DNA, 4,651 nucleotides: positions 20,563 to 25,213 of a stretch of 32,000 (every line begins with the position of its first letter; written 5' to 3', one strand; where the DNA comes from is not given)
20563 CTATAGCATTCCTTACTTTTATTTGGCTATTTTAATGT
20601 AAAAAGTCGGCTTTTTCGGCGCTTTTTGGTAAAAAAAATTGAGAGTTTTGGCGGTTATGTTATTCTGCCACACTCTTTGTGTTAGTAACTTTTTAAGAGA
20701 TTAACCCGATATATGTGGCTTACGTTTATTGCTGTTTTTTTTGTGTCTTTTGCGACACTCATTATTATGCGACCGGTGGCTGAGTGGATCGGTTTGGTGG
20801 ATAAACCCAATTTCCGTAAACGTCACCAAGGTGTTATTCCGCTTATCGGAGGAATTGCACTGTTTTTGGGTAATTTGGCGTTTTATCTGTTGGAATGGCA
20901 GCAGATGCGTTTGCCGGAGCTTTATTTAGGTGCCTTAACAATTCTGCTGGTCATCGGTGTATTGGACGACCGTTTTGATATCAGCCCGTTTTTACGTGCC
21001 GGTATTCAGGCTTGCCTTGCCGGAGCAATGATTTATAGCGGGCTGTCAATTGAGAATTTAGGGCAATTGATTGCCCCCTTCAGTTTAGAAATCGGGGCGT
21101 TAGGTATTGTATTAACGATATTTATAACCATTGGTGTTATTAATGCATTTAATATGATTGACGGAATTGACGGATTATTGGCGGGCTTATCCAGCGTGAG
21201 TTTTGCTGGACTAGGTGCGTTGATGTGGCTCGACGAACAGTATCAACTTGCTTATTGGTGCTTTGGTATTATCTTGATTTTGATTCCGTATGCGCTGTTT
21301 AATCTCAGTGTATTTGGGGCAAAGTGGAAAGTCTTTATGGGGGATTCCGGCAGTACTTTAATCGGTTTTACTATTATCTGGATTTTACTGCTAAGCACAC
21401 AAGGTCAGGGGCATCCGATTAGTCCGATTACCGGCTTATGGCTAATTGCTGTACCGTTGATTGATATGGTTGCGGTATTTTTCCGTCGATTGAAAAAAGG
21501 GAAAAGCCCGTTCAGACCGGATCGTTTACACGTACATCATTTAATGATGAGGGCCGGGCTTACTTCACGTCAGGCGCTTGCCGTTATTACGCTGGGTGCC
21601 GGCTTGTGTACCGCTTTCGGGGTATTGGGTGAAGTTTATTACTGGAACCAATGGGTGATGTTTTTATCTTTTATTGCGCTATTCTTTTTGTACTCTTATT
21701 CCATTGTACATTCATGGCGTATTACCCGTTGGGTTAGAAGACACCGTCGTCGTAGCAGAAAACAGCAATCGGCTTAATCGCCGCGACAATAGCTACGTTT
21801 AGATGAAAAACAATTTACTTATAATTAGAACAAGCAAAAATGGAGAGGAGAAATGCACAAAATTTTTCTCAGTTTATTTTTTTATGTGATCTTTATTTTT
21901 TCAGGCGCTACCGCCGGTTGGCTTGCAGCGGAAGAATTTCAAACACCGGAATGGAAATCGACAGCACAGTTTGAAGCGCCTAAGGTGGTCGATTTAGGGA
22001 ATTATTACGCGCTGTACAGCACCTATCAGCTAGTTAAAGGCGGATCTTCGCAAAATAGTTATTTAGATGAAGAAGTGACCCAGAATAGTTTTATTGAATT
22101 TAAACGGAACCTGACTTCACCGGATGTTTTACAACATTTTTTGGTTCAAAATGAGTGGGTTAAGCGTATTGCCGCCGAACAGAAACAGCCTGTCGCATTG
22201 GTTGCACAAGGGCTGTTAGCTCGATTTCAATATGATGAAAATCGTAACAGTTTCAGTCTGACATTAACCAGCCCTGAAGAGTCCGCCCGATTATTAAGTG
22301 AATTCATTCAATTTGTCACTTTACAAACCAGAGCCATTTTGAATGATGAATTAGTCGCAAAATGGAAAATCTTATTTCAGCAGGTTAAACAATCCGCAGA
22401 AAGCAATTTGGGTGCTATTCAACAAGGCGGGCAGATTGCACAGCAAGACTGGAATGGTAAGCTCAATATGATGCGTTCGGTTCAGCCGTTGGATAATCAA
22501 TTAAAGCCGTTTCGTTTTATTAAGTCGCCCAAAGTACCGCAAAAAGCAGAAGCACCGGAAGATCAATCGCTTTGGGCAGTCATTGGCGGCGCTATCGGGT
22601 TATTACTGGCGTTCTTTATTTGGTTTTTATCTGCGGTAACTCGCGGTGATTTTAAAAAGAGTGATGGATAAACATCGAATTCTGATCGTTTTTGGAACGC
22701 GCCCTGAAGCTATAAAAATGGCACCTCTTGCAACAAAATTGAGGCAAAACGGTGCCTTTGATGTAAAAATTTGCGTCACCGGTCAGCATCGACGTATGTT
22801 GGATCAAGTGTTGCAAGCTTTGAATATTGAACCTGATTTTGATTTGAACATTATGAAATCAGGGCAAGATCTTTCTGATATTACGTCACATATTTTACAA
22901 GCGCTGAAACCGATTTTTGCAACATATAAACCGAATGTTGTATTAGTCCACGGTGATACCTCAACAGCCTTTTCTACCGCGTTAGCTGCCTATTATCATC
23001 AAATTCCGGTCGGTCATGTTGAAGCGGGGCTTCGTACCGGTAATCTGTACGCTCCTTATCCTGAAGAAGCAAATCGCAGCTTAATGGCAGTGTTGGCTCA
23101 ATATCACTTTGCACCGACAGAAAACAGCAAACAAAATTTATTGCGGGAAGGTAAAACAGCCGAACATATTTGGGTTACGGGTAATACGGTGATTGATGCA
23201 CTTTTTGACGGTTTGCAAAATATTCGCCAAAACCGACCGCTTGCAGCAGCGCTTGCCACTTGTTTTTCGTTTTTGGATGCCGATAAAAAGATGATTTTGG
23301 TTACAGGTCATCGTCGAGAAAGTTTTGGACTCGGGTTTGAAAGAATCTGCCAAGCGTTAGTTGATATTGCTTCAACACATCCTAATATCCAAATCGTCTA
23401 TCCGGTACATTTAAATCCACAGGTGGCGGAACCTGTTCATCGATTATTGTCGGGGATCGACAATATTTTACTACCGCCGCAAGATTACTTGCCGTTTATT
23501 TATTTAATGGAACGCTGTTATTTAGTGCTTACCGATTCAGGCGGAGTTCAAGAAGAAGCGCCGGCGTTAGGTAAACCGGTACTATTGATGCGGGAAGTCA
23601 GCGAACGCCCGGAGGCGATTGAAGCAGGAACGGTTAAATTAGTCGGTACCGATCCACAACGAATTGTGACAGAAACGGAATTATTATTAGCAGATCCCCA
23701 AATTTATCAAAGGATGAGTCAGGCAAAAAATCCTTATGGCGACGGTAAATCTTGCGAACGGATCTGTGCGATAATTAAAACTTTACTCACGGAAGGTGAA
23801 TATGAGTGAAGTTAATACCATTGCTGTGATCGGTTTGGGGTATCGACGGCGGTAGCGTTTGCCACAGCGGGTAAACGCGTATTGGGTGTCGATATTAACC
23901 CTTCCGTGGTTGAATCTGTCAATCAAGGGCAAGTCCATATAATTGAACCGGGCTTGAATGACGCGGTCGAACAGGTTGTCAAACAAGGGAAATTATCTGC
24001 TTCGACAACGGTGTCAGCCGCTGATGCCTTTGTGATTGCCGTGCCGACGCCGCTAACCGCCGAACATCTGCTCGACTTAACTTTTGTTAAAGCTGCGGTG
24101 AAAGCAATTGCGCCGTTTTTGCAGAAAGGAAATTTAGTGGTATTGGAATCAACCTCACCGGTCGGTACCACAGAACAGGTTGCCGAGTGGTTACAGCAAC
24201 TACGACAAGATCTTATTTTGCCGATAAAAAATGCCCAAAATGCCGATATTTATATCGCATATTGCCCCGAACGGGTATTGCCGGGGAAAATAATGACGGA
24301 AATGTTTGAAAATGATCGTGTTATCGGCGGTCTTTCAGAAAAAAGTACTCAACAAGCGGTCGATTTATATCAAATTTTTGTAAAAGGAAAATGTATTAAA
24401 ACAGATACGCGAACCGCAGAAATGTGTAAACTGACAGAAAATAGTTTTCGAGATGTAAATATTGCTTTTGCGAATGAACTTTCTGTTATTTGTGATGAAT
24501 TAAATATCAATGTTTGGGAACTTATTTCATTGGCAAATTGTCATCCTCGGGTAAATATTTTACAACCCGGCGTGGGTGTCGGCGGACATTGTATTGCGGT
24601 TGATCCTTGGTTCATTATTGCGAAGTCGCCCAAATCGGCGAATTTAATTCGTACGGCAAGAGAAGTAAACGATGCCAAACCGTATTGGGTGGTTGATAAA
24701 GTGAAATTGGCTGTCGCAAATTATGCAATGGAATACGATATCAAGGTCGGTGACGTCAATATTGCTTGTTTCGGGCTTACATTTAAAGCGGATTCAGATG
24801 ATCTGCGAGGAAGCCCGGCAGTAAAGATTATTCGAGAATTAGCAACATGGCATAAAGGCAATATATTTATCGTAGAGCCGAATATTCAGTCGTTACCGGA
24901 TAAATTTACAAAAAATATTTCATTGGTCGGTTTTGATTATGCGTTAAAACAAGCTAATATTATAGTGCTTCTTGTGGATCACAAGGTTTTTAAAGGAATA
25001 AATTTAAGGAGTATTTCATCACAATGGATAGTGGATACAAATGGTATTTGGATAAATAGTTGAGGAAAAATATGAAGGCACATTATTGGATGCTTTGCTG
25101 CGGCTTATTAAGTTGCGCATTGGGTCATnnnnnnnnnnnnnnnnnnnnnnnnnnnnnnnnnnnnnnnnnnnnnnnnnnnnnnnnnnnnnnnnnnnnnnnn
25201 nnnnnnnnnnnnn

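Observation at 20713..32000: Remodelled ECA locus: wzxE, rffG and rffH are absent from their enteric positions and two exported proteins are inserted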

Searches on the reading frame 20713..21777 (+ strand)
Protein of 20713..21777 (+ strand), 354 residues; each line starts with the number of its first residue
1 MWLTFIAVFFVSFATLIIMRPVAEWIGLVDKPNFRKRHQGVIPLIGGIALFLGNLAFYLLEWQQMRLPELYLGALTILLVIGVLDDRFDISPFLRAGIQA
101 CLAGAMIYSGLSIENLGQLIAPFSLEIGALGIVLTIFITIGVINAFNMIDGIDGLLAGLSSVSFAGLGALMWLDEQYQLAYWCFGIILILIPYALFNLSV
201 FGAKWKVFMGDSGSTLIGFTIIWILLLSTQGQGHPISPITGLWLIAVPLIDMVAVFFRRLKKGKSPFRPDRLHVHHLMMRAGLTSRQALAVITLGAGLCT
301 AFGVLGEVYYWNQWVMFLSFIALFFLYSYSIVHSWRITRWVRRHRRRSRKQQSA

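Call 4: search_protein_families(library=ncbifam, proteins=[window:20713-21777:+], max_evalue=0.001)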
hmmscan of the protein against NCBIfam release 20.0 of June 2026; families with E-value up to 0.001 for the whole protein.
window:20713-21777:+ (354 aa): 3 families
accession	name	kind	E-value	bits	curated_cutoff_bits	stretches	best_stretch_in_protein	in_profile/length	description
TIGR02380.1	ECA_wecA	exception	8.8e-142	472.3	326.05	1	4-343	3-345/346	UDP-N-acetylglucosamine--undecaprenyl-phosphate N-acetylglucosaminephosphotransferase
NF053644.1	MraY_archaea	equivalog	2e-13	50.4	450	1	117-288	168-324/340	pseudomurein biosynthesis MraY family phospho-N-acetylmuramoyl-pentapeptide-transferase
TIGR00445.1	mraY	equivalog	3e-11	43.4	192.05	1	42-273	35-286/321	phospho-N-acetylmuramoyl-pentapeptide-transferase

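Call 5: search_protein_families(library=pfam, proteins=[window:20713-21777:+], max_evalue=0.01)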
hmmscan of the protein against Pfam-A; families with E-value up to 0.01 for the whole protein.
window:20713-21777:+ (354 aa): 2 families
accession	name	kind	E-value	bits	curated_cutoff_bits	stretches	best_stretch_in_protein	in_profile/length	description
PF00953.26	Glycos_transf_4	-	3.3e-30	105.6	27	1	71-228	4-159/160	Glycosyl transferase family 4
PF19053.6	EccD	-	0.0012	18.3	30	1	128-328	32-240/339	EccD-like transmembrane domain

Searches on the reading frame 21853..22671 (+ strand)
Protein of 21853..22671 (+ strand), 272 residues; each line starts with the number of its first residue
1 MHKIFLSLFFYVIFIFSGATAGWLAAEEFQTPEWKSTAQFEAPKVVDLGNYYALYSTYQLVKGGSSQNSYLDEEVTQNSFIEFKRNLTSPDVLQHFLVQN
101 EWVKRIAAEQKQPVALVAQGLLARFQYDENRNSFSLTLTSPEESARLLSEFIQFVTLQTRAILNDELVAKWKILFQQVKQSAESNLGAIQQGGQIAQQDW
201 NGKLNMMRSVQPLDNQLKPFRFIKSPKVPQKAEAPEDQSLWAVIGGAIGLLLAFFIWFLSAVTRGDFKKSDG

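Call 4: search_protein_families(library=ncbifam, proteins=[window:21853-22671:+], max_evalue=0.001)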
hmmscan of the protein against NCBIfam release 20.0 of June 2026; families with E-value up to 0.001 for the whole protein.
window:21853-22671:+ (272 aa): 2 families
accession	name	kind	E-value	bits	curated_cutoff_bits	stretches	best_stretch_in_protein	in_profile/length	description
NF008645.0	PRK11638.1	equivalog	4.5e-15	55.6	332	1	24-180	45-208/349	ECA polysaccharide chain length modulation protein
NF007699.1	PRK10381.1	equivalog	5.9e-07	28.7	300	0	209-260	310-360/368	LPS O-antigen length regulator Wzz(fepE)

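Call 5: search_protein_families(library=pfam, proteins=[window:21853-22671:+], max_evalue=0.01)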
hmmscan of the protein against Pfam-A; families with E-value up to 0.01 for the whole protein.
window:21853-22671:+ (272 aa): 0 families

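Call 59: search_protein_families(library=pfam, proteins=[window:21853-22668:+], max_evalue=10)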
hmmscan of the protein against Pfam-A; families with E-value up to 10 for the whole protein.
window:21853-22668:+ (272 aa): 0 families

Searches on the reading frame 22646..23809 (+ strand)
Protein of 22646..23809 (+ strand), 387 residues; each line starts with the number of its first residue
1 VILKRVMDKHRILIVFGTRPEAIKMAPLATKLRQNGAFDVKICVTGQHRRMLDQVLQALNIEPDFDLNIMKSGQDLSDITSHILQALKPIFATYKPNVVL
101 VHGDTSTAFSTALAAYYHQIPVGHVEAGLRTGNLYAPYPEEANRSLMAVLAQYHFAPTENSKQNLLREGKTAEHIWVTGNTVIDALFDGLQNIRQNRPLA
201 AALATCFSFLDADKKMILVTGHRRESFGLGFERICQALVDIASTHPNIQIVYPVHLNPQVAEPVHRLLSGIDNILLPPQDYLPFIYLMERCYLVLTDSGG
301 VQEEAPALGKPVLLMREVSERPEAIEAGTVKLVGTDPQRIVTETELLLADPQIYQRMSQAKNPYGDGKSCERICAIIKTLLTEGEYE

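Call 4: search_protein_families(library=ncbifam, proteins=[window:22646-23809:+], max_evalue=0.001)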
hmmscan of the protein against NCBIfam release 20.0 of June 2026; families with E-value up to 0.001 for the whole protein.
window:22646-23809:+ (387 aa): 2 families
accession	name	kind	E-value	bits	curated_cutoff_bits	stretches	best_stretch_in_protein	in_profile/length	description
TIGR00236.1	wecB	equivalog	6.9e-154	512.4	210.15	1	11-378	2-363/366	non-hydrolyzing UDP-N-acetylglucosamine 2-epimerase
TIGR03568.1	NeuC_NnaA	equivalog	1.7e-27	96.3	235.9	1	11-377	2-365/365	UDP-N-acetylglucosamine 2-epimerase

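Call 5: search_protein_families(library=pfam, proteins=[window:22646-23809:+], max_evalue=0.01)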
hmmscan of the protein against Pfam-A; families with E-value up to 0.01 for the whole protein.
window:22646-23809:+ (387 aa): 1 family
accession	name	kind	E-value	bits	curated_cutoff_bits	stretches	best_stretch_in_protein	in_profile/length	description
PF02350.25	Epimerase_2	-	8.2e-116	387.1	30.6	1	31-378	2-347/347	UDP-N-acetylglucosamine 2-epimerase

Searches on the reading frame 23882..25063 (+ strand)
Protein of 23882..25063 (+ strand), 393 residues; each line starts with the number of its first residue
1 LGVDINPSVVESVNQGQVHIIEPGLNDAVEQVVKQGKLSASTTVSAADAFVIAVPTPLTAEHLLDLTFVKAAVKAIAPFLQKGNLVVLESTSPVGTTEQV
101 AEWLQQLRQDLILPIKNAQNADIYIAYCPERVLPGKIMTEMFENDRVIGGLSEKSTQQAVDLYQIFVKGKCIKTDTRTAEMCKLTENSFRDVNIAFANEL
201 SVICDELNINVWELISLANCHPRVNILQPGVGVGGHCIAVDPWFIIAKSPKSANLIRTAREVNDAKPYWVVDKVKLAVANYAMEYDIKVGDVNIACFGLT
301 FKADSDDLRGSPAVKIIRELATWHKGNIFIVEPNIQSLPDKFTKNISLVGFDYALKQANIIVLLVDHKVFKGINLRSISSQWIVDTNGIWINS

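Call 4: search_protein_families(library=ncbifam, proteins=[window:23882-25063:+], max_evalue=0.001)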
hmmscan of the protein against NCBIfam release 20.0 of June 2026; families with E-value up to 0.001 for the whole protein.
window:23882-25063:+ (393 aa): 7 families
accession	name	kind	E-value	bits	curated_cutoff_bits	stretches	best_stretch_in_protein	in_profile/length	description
NF008286.0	PRK11064.1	equivalog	4.5e-190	631.7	459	1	1-390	30-419/420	UDP-N-acetyl-D-mannosamine dehydrogenase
TIGR03026.1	NDP-sugDHase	subfamily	2.7e-103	345.9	189.8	1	1-380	27-401/413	nucleotide sugar dehydrogenase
NF040825.1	UDPMaNacDH_Arch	equivalog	7.4e-94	315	750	1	1-379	27-386/418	UDP-N-acetyl-D-mannosamine dehydrogenase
NF047673.2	TeichurnBiosyTuaD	equivalog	1.5e-41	143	700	1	3-378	30-398/439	UDP-glucose 6-dehydrogenase TuaD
NF041297.1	UDPGDh_AglM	equivalog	5.5e-41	140.9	670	1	2-374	28-399/429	UDP-glucose 6-dehydrogenase AglM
NF011729.0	PRK15182.1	equivalog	1.9e-33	115.9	592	1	44-373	74-394/425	Vi polysaccharide biosynthesis UDP-N-acetylglucosamine C-6 dehydrogenase TviB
NF011631.0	PRK15057.1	equivalog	9.1e-13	48.1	757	1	3-336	28-340/388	UDP-glucose 6-dehydrogenase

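Call 5: search_protein_families(library=pfam, proteins=[window:23882-25063:+], max_evalue=0.01)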
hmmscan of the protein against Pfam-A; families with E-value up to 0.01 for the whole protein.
window:23882-25063:+ (393 aa): 3 families
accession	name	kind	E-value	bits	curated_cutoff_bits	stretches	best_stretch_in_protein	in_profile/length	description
PF03721.20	UDPG_MGDP_dh_N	-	1.7e-42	145.6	27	1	2-159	28-183/187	UDP-glucose/GDP-mannose dehydrogenase family, NAD binding domain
PF00984.24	UDPG_MGDP_dh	-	2.7e-28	98.3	25.4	1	177-264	1-93/94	UDP-glucose/GDP-mannose dehydrogenase family, central domain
PF03720.21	UDPG_MGDP_dh_C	-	1.3e-18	67.7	30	1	295-390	1-101/103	UDP-glucose/GDP-mannose dehydrogenase family, UDP binding domain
